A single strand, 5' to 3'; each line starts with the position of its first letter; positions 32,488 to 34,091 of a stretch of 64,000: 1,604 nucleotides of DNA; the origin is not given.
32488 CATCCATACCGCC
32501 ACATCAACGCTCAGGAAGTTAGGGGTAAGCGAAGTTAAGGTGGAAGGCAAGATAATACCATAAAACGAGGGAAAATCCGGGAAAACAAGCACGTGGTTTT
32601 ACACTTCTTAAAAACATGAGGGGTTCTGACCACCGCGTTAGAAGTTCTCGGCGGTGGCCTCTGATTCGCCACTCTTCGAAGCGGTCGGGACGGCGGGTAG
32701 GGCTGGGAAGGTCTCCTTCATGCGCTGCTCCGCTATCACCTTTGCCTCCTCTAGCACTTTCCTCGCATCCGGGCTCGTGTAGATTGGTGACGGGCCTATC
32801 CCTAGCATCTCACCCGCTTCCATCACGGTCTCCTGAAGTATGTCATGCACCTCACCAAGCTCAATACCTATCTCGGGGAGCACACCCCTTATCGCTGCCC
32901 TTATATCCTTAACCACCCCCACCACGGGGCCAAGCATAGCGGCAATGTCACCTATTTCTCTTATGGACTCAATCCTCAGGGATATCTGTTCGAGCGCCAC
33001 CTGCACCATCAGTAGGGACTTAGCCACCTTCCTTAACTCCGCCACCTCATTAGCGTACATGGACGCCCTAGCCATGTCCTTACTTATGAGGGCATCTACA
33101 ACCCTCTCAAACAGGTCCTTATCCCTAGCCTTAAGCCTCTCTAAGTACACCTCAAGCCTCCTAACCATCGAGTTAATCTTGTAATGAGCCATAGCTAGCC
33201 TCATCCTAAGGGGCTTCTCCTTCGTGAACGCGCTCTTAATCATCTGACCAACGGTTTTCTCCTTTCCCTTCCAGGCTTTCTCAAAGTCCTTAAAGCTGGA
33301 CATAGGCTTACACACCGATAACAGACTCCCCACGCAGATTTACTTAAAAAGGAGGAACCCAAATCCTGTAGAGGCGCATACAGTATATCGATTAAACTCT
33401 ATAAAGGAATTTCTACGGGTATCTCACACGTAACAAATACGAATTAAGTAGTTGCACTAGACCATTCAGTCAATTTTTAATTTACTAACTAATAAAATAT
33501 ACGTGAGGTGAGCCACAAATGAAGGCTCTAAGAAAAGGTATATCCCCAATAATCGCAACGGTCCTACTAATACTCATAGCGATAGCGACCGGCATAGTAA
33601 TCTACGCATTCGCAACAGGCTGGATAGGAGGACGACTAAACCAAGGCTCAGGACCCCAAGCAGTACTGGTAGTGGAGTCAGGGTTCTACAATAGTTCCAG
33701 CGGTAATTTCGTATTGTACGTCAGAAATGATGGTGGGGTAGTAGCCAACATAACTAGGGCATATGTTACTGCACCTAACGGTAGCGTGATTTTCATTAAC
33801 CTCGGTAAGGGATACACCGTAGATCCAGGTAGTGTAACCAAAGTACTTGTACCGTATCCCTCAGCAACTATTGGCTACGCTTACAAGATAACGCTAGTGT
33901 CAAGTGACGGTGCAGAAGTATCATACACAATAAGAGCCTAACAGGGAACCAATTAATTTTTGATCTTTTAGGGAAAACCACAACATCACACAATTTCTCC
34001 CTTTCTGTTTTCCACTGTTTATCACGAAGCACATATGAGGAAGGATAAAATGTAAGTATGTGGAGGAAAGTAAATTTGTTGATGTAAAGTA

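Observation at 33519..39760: Non-canonical type IV filament gene cluster: one pilin, a secretion ATPase, a two-gene platform, a double-length KaiC/FlaH-like protein and two orphans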

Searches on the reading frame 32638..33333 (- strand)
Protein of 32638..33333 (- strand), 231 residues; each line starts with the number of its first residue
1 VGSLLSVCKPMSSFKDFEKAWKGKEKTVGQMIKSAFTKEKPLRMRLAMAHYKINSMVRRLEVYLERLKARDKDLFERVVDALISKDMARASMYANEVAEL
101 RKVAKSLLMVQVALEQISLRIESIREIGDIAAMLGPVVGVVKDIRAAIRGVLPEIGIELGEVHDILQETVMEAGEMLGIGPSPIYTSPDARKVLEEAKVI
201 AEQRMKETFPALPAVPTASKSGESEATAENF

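Call 3: search_protein_families(library=pfam, proteins=[window:32638-33333:-], max_evalue=0.1)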
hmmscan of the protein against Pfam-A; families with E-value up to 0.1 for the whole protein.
window:32638-33333:- (231 aa): 3 families
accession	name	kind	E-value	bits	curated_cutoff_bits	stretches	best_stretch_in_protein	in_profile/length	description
PF03357.26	Snf7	-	0.015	15.4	27.3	1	52-135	5-88/171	Snf7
PF04065.20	Not3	-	0.037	13.9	25.8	1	9-129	84-204/231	Not1 N-terminal domain, CCR4-Not complex component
PF12069.13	DUF3549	-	0.09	12.3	27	0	24-94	251-321/340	Protein of unknown function (DUF3549)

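Call 4: search_protein_families(library=ncbifam, proteins=[window:32638-33333:-], max_evalue=0.1)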
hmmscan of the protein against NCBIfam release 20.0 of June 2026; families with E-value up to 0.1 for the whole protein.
window:32638-33333:- (231 aa): 5 families
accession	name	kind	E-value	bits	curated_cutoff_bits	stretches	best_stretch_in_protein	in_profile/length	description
NF041005.1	cell_div_CdvB1_B2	equivalog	4.9e-84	281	350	1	13-218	3-209/212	cell division protein CdvB1/B2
NF041008.1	cell_div_CdvB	equivalog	1.4e-35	123.2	370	1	39-221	18-200/260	cell division protein CdvB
NF041009.1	cell_div_CdvB3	equivalog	1.4e-14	54.2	170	1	56-208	16-160/164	cell division protein CdvB3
NF045489.1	XrtG_Nterm_ext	equivalog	0.077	12.9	125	1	10-73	31-94/176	exosortase XrtG N-terminal extension domain-like protein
TIGR01874.1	cas_cas5a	exception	0.094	12.6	23.05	0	28-85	58-107/173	type I-A CRISPR-associated protein Cas5a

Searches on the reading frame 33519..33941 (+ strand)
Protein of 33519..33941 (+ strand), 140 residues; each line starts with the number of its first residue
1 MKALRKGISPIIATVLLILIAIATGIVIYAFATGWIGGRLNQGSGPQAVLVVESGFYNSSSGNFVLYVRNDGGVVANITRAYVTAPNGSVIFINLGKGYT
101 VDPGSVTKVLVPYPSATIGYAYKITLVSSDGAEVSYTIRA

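Call 3: search_protein_families(library=pfam, proteins=[window:33519-33941:+], max_evalue=0.1)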
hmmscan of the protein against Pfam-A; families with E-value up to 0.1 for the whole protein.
window:33519-33941:+ (140 aa): 1 family
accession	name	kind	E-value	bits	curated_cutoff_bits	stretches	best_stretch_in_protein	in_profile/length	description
PF07790.16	Pilin_N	-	0.00065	20.9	25.2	1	6-76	1-64/78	Archaeal Type IV pilin, N-terminal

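Call 4: search_protein_families(library=ncbifam, proteins=[window:33519-33941:+], max_evalue=0.1)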
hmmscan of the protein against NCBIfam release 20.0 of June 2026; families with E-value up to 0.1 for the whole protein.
window:33519-33941:+ (140 aa): 2 families
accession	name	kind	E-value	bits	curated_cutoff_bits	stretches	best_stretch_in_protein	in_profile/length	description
NF046073.1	UpsA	equivalog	1.8e-10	41.1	130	1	5-136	1-128/136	pilin subunit UpsA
TIGR02537.2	arch_flag_Nterm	domain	2.8e-07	29.9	20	1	5-35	2-32/33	archaellin/type IV pilin N-terminal domain-containing protein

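Call 18: list_cluster_members(proteins=[window:33519-33941:+, window:34115-35671:+, window:35673-36431:+, window:36428-37294:+, window:37373-37855:+, window:38008-39378:+, window:39365-39760:+, window:39896-40894:+])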
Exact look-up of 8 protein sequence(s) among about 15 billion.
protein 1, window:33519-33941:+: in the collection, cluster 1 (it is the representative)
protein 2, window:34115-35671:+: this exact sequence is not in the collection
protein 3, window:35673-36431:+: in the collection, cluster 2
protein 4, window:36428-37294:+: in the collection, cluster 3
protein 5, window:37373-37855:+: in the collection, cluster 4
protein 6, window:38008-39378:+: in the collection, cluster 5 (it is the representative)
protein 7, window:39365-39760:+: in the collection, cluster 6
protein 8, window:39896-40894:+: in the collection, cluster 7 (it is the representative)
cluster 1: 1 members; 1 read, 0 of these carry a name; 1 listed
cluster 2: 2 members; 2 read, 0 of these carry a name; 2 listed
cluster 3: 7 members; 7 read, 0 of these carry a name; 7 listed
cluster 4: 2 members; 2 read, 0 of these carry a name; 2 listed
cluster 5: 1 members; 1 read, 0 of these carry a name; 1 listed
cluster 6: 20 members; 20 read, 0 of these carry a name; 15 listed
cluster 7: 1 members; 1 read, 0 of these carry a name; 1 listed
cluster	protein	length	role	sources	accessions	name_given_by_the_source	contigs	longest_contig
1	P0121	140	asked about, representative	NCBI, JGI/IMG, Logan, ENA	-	-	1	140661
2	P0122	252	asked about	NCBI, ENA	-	-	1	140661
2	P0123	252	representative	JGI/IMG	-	-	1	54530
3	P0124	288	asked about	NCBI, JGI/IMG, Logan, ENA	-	-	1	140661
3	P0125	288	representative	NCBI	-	-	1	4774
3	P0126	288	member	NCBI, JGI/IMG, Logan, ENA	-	-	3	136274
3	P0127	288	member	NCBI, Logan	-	-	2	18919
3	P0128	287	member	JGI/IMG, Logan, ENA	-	-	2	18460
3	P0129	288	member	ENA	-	-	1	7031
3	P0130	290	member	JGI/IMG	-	-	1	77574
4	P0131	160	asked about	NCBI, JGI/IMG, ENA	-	-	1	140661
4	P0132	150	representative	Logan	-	-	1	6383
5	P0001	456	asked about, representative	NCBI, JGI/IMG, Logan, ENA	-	-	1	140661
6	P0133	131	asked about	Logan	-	-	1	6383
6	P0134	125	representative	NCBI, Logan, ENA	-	-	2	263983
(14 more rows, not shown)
